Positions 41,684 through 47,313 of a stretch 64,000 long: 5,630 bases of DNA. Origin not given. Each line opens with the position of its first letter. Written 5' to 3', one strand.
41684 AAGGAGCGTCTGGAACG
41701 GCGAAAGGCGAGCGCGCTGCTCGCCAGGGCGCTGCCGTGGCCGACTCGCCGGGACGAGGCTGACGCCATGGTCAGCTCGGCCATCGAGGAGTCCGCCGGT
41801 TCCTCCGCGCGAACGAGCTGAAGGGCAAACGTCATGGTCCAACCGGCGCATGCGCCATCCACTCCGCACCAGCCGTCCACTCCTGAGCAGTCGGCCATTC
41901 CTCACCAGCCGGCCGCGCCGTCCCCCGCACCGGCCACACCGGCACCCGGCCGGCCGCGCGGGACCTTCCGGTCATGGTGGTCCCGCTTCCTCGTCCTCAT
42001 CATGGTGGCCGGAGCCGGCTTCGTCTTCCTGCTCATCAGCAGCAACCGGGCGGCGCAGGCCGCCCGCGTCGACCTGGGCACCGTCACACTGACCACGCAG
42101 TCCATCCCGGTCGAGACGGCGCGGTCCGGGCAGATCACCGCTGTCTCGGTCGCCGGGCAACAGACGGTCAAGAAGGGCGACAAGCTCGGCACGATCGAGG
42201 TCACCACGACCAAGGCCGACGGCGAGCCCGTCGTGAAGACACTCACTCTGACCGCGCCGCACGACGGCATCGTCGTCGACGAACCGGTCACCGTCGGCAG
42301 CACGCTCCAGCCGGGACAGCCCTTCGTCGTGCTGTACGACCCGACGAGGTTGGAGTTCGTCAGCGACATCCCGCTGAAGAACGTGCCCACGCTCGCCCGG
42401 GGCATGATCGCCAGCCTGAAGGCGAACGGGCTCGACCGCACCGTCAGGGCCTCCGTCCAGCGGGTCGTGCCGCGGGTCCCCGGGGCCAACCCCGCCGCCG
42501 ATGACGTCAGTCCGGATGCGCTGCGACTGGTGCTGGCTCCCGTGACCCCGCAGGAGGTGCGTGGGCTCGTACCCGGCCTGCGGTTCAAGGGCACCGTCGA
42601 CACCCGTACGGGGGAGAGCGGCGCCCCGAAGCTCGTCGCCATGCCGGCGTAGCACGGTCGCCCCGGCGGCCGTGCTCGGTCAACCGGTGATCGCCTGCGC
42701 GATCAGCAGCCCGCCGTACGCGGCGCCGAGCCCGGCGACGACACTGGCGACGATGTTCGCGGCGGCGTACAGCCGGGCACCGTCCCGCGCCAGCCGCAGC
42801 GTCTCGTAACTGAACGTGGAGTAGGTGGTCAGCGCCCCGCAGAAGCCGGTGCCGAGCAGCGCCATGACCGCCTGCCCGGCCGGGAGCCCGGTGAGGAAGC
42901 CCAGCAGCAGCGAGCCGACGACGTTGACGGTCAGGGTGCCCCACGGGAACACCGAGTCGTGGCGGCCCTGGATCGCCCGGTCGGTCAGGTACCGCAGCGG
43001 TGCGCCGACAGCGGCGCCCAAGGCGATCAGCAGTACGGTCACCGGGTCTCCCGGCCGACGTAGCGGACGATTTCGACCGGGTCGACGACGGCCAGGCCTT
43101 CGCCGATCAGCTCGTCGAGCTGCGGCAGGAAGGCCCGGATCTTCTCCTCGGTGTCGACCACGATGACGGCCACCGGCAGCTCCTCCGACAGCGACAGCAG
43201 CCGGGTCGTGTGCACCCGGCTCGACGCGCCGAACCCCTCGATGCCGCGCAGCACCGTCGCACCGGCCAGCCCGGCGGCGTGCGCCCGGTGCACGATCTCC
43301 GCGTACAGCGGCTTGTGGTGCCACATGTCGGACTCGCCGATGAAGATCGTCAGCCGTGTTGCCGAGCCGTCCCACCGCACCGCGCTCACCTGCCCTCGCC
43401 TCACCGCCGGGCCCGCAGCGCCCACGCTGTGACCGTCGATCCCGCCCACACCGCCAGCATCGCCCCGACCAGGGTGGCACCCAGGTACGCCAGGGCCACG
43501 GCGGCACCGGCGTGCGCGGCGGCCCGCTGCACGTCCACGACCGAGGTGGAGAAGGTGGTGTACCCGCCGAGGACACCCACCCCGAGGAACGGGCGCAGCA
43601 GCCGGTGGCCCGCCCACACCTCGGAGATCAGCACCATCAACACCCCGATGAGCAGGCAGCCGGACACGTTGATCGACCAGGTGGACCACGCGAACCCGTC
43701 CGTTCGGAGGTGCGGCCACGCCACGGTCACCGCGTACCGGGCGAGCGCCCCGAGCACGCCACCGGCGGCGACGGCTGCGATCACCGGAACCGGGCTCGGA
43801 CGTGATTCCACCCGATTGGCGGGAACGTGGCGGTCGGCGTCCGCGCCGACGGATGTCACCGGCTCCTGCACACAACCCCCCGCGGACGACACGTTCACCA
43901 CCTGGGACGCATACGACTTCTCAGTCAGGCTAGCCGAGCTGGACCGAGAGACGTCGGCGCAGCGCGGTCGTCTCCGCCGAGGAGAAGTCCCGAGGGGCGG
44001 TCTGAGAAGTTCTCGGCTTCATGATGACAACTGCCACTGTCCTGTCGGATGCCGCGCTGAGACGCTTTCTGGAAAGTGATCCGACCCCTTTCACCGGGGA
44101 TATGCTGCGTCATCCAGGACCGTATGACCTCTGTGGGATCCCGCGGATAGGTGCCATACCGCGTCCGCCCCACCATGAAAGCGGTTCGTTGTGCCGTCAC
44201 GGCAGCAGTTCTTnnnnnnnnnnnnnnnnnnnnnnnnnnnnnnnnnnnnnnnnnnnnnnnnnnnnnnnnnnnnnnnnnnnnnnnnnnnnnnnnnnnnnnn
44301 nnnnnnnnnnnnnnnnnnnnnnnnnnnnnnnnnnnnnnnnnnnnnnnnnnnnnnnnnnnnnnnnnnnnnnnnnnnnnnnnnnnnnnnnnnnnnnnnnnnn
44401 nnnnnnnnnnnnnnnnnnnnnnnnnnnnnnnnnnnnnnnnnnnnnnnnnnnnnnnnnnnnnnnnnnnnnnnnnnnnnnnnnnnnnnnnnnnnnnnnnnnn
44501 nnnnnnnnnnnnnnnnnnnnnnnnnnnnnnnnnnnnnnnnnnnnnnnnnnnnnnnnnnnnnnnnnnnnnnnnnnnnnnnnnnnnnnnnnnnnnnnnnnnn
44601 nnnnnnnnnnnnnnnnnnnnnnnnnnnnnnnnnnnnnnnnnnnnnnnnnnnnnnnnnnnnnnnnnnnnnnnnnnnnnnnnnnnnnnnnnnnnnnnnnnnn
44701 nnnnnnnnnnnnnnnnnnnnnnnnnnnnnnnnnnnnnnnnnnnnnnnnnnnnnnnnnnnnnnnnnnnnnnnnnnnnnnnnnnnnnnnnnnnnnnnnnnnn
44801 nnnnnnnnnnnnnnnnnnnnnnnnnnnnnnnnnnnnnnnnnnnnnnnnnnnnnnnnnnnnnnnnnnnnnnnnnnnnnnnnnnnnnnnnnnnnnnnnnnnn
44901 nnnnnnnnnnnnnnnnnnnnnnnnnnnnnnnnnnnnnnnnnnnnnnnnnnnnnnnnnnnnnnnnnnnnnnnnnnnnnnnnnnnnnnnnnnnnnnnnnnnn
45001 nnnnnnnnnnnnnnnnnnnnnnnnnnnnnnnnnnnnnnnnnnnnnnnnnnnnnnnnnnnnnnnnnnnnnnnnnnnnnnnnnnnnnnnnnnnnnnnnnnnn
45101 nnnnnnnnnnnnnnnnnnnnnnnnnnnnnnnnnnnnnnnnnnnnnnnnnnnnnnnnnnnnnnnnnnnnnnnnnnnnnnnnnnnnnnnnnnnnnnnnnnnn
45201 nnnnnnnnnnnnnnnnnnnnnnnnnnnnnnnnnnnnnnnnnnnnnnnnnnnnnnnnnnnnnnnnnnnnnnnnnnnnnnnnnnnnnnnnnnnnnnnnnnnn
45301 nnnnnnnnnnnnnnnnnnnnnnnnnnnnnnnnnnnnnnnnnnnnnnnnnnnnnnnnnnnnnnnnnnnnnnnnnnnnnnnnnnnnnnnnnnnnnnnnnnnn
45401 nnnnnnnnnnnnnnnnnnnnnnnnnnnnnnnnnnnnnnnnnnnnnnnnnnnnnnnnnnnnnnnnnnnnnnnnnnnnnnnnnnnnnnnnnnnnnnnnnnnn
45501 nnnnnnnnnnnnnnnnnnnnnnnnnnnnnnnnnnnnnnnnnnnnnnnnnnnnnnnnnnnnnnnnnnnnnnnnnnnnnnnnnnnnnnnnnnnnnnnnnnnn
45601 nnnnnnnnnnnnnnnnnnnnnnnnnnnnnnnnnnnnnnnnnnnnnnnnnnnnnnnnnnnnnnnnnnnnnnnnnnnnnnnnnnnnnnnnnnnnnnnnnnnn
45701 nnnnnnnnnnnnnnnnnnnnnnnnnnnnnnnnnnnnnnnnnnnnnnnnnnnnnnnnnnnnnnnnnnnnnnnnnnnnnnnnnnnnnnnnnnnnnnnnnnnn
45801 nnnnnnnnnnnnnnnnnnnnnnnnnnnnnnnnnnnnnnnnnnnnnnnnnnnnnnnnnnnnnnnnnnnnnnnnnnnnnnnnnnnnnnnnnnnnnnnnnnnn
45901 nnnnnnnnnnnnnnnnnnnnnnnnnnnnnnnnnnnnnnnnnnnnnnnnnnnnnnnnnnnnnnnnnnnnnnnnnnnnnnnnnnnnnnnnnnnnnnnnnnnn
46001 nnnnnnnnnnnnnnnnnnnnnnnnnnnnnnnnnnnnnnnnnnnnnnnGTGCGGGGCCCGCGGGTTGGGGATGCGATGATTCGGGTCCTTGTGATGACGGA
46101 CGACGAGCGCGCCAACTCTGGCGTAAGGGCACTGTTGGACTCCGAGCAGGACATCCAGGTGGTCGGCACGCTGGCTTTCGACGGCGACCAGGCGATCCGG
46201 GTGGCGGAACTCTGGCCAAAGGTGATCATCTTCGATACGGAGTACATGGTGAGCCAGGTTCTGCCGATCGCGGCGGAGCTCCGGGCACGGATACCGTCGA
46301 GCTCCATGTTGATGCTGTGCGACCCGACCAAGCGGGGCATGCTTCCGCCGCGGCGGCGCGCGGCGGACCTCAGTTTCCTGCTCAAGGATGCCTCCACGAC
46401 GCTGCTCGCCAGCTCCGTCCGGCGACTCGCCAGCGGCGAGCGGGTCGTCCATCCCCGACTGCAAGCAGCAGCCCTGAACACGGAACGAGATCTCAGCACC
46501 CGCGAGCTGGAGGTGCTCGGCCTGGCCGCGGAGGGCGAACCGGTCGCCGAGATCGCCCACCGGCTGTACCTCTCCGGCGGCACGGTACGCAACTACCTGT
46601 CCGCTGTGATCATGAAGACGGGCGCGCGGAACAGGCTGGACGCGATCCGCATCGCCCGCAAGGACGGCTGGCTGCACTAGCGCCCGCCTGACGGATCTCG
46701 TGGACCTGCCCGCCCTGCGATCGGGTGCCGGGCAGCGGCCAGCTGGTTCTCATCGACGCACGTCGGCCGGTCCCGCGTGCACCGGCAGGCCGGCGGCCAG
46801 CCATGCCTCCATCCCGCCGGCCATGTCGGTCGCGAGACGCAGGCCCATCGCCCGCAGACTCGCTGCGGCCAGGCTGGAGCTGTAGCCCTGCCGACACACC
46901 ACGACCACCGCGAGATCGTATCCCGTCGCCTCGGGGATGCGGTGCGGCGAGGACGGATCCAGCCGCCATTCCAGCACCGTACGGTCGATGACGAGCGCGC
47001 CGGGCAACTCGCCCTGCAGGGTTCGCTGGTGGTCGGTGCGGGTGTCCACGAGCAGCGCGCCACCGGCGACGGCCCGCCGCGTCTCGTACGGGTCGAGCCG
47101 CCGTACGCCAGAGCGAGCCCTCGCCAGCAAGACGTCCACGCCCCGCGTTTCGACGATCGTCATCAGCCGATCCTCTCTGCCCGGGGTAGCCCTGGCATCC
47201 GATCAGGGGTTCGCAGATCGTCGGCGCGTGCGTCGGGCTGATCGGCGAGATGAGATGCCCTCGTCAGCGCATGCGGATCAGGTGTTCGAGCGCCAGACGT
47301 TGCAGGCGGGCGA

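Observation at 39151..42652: GH16 glucanase / cellulose-synthase-like GT2 / HlyD-like adaptor operon: candidate exo-beta-glucan machine in a Gram-positive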

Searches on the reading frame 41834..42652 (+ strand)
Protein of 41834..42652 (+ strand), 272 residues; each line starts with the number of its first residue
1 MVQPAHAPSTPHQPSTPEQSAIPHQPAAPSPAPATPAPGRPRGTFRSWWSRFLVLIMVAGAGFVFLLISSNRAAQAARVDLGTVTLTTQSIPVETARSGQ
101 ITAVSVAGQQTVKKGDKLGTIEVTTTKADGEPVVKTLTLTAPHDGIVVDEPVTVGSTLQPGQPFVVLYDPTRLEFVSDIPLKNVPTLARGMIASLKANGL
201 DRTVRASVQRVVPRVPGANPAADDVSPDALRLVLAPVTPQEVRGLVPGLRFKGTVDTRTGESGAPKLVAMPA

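Call 7: search_protein_families(library=pfam, proteins=[window:41834-42652:+], max_evalue=0.01)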
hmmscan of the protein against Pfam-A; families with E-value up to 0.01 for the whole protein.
window:41834-42652:+ (272 aa): 5 families
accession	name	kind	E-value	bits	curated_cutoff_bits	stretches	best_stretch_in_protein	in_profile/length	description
PF13437.12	HlyD_3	-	6.7e-12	46.5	22.2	1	138-215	1-80/106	HlyD family secretion protein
PF16576.10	HlyD_D23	-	4.5e-09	36.3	30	1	132-215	104-188/214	Barrel-sandwich domain of CusB or HlyD membrane-fusion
PF13533.13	Biotin_lipoyl_2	-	0.00028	21.1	29.8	1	98-122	8-32/32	Biotin-lipoyl like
PF16101.10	PRIMA1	-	0.0023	18.2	38.6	1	25-68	67-114/158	Proline-rich membrane anchor 1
PF00364.28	Biotin_lipoyl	-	0.0054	17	22.1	0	97-167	13-73/73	Biotin-requiring enzyme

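Call 8: search_protein_families(library=ncbifam, proteins=[window:41834-42652:+], max_evalue=0.01)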
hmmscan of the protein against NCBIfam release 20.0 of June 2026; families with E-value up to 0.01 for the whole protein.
window:41834-42652:+ (272 aa): 6 families
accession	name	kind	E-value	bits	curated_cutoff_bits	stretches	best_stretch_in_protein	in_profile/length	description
TIGR01730.1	RND_mfp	subfamily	1.2e-12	47.5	94.9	2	137-215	135-214/322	efflux RND transporter periplasmic adaptor subunit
TIGR00999.1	8a0102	subfamily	3.5e-08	32.9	319.3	1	133-218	93-174/271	CzcB/NccB family metal efflux transporter periplasmic adaptor subunit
NF007785.0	PRK10476.1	equivalog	3.8e-06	26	376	1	53-122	13-80/347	multidrug transporter subunit MdtN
TIGR00998.1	8a0101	subfamily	6e-06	25.4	390.8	0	49-129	4-81/334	EmrA/EmrK family multidrug efflux transporter periplasmic adaptor subunit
TIGR01843.1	type_I_hlyD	subfamily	8.6e-05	21.7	208.65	0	135-168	269-303/422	HlyD family type I secretion periplasmic adaptor subunit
NF047903.1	MmDecMmdC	equivalog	0.00091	19.6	200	1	89-167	62-131/132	methylmalonyl-CoA decarboxylase subunit gamma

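Call 13: search_solved_structures(query=window:41834-42652:+, max_evalue=0.1)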
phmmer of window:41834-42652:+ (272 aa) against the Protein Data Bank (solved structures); distinct sequences matched with E-value up to 0.1: 3.
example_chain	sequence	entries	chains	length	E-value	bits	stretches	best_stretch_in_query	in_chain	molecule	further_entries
8hz4_E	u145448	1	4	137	0.00015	24.6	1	32-164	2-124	Biotin carboxylase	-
4dk1_A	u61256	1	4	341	0.0019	20.9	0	89-139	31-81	Putative MacA, Multidrug resistance protein mexA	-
4dk0_A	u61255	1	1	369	0.061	16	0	107-223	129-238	Putative MacA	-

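Call 27: find_homologous_proteins(query=window:41834-42652:+, max_evalue=0.001)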
Query window:41834-42652:+ (272 aa): 157 proteins with E <= 0.001 among 4134 candidates; the best 120 are listed.
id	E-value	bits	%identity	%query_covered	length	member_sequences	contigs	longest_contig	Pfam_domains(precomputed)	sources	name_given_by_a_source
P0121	3.2e-128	445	100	79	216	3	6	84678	PF25919.1,PF25917.1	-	-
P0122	1.2e-100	354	68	85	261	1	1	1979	PF25973.1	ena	-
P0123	1.5e-88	315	64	84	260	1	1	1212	PF25919.1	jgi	jgi:multidrug resistance efflux pump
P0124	1.6e-82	295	58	99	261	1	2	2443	-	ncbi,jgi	jgi:multidrug resistance efflux pump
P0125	1.6e-81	292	62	84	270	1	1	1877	PF25919.1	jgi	jgi:multidrug resistance efflux pump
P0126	1.7e-80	288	56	99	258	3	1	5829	-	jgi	-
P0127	6.6e-80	286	55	99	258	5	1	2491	-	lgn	-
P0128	1.2e-78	282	58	91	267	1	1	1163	-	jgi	jgi:multidrug resistance efflux pump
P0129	2.3e-77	278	57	100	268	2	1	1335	PF25919.1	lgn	-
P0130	5.5e-77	277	53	99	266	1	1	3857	PF25919.1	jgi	jgi:multidrug resistance efflux pump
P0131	1.1e-76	276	58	83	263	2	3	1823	PF25997.1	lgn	-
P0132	1.3e-76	276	58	82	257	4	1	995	-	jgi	jgi:multidrug resistance efflux pump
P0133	1.4e-76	275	59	93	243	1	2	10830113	-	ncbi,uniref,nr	ncbi:multidrug resistance efflux pump [Actinoplanes tereljensis]|uniref:HlyD family secretion protei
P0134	2.0e-76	275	56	99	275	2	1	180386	-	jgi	jgi:multidrug resistance efflux pump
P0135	3.8e-76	274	60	83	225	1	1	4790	PF25973.1,PF25919.1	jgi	jgi:multidrug resistance efflux pump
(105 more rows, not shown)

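Call 56: predict_structure(alignment_id=A3)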
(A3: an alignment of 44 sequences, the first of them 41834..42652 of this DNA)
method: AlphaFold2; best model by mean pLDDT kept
length: 272 residues; sequences in the alignment: 44
mean_pLDDT: 83.5   pTM: 0.67
mean pLDDT of the five models: 83.5, 81.2, 80.5, 73.4, 68.7
residues with pLDDT >= 90: 138; 70-90: 85; 50-70: 34; < 50: 15
segments of 3 or more residues with pLDDT < 50: 12-15, 18-20
pLDDT, mean of each block of 10 residues (from residue 1): 53 50 51 56 73 96 95 93 94 84 81 91 91 92 81 76 83 95 93 97 97 84 83 96 93 96 84 66
secondary structure, 60 per line:
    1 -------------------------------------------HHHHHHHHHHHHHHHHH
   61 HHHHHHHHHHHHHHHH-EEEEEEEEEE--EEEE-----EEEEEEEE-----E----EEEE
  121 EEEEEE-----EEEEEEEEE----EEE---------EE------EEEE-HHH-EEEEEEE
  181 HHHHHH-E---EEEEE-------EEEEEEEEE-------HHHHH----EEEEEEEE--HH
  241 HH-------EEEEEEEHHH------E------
elements in order: H44-76 E78-87 E90-93 E99-106 E117-126 E132-140 E145-147 E165-168 E174-180 H181-186 E192-196 E204-212 H220-224 E229-236 H239-242 E250-256

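Call 59: fold_search(model_id=the predicted structure, library=pdb)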
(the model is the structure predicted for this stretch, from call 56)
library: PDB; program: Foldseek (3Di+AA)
matches with E <= 10: 635; with E <= 0.001: 48
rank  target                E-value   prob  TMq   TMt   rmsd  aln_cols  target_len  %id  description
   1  4kkt_A                2.4e-08  1.00  0.47  0.48   3.7       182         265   15  Crystal Structure of BesA (P21 form) (released 2013-07-10)
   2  4kku_A                2.4e-08  1.00  0.46  0.47   4.5       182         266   15  Structure of BesA (Selenomethinone derivative - P212121) (released 2013-07-10)
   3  4kku_B                2.8e-08  1.00  0.47  0.48   3.9       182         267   15  Structure of BesA (Selenomethinone derivative - P212121) (released 2013-07-10)
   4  4kks                  3.0e-08  1.00  0.47  0.47   4.2       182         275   16  Crystal Structure of BesA (C2 form) (released 2013-07-10)
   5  4kkt_D                4.7e-08  1.00  0.46  0.48   4.1       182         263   15  Crystal Structure of BesA (P21 form) (released 2013-07-10)
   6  4kku_C                6.4e-08  1.00  0.47  0.48   4.1       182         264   16  Structure of BesA (Selenomethinone derivative - P212121) (released 2013-07-10)
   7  4kkt_C                8.8e-08  1.00  0.47  0.48   4.0       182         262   15  Crystal Structure of BesA (P21 form) (released 2013-07-10)
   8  8zar_D                9.7e-08  1.00  0.49  0.37  11.6       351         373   12  EmrAB-TolC MFS-type tripartite multidrug efflux pump FA (released 2025-04-30)
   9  3lnn_B                4.8e-07  1.00  0.48  0.53   4.7       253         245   14  Crystal structure of ZneB from Cupriavidus metallidurans (released 2010-06-30)
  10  4kkt_B                5.6e-07  1.00  0.46  0.48   4.4       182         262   14  Crystal Structure of BesA (P21 form) (released 2013-07-10)
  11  8zar_C                8.0e-07  1.00  0.50  0.40  10.3       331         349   11  EmrAB-TolC MFS-type tripartite multidrug efflux pump FA (released 2025-04-30)
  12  8zal_A                8.0e-07  1.00  0.48  0.39  10.6       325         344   12  EmrAB-TolC MFS-type tripartite multidrug efflux pump EA (released 2025-04-30)
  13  4dk0                  1.9e-06  1.00  0.44  0.38  12.3       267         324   14  Crystal structure of MacA from Actinobacillus actinomycetemcomitans (released 2012-03-07)
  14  3fpp_A                2.3e-06  1.00  0.42  0.43  13.8       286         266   14  Crystal structure of E.coli MacA (released 2009-04-28)
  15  3ne5_C                2.4e-06  1.00  0.39  0.34   8.4       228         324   16  Crystal structure of the CusBA heavy-metal efflux complex from Escherichia coli (released 2011-03-02)
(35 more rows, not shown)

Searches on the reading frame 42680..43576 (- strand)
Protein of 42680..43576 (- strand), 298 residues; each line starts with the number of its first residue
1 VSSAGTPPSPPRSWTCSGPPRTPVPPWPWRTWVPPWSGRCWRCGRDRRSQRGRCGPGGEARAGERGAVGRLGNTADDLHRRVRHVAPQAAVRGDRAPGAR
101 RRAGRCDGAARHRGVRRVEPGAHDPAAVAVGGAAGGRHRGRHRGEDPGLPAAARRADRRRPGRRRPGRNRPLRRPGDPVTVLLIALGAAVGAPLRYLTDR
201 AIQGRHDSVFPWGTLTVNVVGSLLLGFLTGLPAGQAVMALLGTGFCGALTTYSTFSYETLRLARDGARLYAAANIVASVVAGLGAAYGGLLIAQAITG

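Call 10: search_protein_families(library=pfam, proteins=[window:42680-43576:-], max_evalue=0.001)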
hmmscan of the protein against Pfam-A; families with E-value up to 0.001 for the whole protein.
window:42680-43576:- (298 aa): 1 family
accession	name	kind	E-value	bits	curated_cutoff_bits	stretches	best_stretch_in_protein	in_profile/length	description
PF02537.21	CRCB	-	3.1e-28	98.6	32.9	1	182-289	1-102/103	CrcB-like protein, Camphor Resistance (CrcB)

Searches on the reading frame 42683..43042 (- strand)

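Call 97: search_protein_families(library=pfam, proteins=[window:42683-43042:-], max_evalue=0.001)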
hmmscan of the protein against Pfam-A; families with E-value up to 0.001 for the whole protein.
seq(120 aa): 1 family
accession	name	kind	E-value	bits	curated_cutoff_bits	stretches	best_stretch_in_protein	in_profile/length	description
PF02537.21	CRCB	-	2.1e-29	102.4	32.9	1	4-111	1-102/103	CrcB-like protein, Camphor Resistance (CrcB)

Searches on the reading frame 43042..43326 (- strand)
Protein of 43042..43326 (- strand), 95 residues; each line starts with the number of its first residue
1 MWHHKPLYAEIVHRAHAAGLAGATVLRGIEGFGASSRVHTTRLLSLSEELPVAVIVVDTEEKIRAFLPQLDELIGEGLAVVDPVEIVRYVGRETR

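Call 97: search_protein_families(library=pfam, proteins=[window:43042-43326:-], max_evalue=0.001)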
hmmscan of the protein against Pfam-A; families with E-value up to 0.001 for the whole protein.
seq(95 aa): 1 family
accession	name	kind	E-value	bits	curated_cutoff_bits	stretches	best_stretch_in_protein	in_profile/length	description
PF02641.20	DUF190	-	4.3e-34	117.1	23.4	1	2-86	13-97/97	Uncharacterized ACR, COG1993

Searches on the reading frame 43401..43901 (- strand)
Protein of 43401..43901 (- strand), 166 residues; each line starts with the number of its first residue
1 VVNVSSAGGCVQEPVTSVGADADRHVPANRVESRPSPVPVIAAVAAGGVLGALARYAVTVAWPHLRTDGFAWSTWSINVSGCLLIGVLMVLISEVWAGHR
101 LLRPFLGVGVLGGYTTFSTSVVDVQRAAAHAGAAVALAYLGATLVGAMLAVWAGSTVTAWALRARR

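Call 97: search_protein_families(library=pfam, proteins=[window:43401-43901:-], max_evalue=0.001)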
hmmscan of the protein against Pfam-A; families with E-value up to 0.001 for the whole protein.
window:43401-43901:- (166 aa): 1 family
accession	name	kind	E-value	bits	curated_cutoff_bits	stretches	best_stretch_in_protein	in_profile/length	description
PF02537.21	CRCB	-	2.5e-22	79.6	32.9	1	43-154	2-102/103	CrcB-like protein, Camphor Resistance (CrcB)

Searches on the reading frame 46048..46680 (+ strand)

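Call 97: search_protein_families(library=pfam, proteins=[window:46048-46680:+], max_evalue=0.001)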
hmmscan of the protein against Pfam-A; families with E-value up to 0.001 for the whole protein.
window:46048-46680:+ (210 aa): 1 family
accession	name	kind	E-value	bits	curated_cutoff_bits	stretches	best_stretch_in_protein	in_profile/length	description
PF00196.25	GerE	-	1.9e-13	50.3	23.5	1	149-203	3-57/57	Bacterial regulatory proteins, luxR family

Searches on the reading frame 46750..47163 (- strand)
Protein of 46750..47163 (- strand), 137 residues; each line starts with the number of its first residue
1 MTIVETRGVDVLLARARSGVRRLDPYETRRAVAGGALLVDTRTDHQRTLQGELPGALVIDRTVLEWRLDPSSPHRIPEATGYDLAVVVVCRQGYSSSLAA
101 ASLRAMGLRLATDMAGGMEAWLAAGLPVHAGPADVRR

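Call 97: search_protein_families(library=pfam, proteins=[window:46750-47163:-], max_evalue=0.001)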
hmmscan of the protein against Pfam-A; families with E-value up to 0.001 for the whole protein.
window:46750-47163:- (137 aa): 1 family
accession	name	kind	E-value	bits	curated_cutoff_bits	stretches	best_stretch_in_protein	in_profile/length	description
PF00581.25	Rhodanese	-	8.2e-10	39.5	22.2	1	32-123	9-101/102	Rhodanese-like domain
